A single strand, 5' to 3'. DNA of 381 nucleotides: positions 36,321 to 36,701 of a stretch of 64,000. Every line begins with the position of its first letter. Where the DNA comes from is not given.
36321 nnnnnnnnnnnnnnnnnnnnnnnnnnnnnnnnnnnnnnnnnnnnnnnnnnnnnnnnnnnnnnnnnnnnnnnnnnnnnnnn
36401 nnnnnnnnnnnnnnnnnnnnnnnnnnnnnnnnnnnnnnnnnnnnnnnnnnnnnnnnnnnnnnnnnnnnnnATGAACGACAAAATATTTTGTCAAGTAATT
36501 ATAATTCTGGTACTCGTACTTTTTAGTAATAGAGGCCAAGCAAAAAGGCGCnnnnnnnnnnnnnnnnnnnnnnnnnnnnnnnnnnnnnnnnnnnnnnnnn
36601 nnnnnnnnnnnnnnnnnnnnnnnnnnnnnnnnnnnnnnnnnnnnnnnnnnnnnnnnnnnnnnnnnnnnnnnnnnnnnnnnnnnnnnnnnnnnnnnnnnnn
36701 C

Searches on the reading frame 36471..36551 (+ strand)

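Call 11: search_protein_families(library=pfam, proteins=[window:36471-36551:+], max_evalue=10)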
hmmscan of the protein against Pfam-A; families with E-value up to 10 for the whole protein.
seq(27 aa): 0 families

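Call 12: search_protein_families(library=ncbifam, proteins=[window:36471-36551:+], max_evalue=10)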
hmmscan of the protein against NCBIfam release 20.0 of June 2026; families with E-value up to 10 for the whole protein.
seq(27 aa): 1 family
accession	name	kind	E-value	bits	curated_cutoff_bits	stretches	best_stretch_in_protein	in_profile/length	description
NF040924.1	small_MgtU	equivalog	0.022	14.3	33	1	3-17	7-22/28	magnesium transporter protection protein MgtU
